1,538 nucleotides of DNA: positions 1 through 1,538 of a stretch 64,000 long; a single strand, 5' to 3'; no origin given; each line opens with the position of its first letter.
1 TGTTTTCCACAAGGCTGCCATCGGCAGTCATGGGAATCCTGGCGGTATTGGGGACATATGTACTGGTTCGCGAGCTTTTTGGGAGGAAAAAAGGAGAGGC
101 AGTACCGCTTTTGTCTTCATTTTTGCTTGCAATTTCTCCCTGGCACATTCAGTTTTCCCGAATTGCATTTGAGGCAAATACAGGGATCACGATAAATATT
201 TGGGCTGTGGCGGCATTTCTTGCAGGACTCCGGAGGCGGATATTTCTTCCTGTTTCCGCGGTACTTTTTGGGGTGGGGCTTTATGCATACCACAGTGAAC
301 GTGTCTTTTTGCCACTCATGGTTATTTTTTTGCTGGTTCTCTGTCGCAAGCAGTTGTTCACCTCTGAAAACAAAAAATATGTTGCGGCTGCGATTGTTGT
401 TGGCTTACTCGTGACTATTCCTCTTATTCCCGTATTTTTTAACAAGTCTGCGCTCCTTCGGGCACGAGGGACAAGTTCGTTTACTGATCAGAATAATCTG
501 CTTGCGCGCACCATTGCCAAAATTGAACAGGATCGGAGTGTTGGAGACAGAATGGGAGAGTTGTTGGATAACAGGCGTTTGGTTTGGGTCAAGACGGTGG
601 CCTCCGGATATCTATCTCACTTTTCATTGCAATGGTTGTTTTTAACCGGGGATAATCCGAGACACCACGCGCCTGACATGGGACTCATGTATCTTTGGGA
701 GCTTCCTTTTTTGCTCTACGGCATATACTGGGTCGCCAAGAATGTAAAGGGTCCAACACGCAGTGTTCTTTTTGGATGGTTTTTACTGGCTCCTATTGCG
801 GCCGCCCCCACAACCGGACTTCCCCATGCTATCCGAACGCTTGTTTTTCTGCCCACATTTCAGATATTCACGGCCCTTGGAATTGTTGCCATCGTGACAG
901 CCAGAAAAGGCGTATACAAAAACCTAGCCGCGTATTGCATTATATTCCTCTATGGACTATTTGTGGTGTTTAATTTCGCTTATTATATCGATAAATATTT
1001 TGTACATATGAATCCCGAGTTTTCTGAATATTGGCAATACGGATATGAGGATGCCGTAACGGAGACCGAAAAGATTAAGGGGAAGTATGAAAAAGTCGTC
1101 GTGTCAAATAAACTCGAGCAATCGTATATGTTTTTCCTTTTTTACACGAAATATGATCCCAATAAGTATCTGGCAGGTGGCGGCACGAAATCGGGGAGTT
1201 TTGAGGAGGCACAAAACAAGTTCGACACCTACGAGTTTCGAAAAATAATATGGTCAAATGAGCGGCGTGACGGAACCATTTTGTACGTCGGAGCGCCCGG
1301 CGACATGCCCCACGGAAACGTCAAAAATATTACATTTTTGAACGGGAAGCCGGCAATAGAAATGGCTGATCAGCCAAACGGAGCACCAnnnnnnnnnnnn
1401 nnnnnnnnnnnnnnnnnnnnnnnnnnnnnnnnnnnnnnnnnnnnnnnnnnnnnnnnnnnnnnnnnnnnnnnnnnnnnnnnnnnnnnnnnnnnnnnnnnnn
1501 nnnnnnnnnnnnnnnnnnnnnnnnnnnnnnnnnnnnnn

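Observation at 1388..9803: Tandemly duplicated two-gene GT-C module (ArnT-like + PTPS/YfhO-like), each pair ATGA-coupled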

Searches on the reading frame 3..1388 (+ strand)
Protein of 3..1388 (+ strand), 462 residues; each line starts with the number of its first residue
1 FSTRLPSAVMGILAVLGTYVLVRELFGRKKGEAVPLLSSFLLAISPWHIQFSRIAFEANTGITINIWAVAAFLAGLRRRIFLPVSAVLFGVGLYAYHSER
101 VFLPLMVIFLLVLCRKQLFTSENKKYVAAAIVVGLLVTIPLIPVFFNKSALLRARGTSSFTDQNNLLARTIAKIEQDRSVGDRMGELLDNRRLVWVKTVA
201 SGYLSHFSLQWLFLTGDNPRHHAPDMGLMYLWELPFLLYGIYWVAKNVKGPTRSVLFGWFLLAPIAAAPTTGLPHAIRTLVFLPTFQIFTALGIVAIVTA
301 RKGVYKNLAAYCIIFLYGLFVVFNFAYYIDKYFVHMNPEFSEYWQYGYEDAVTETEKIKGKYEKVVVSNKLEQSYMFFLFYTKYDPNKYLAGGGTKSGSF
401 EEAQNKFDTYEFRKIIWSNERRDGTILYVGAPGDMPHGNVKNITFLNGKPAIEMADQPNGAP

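Call 6: search_protein_families(library=pfam, proteins=[window:30-1388:+], max_evalue=0.01)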
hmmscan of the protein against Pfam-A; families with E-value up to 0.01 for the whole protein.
window:30-1388:+ (453 aa): 1 family
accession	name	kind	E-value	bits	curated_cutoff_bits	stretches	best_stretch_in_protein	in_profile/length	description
PF13231.12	PMT_2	-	3.6e-06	27.7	26.1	1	1-132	31-157/160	Dolichyl-phosphate-mannose-protein mannosyltransferase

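Call 7: search_protein_families(library=ncbifam, proteins=[window:30-1388:+], max_evalue=0.01)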
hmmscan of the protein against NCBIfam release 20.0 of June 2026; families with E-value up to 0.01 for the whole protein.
window:30-1388:+ (453 aa): 0 families

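Call 9: search_protein_families(library=pfam, proteins=[window:3-1388:+], max_evalue=0.01)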
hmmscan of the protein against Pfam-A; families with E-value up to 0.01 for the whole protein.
window:3-1388:+ (462 aa): 1 family
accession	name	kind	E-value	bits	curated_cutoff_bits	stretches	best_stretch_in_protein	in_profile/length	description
PF13231.12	PMT_2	-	2e-09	38.3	26.1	1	1-141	22-157/160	Dolichyl-phosphate-mannose-protein mannosyltransferase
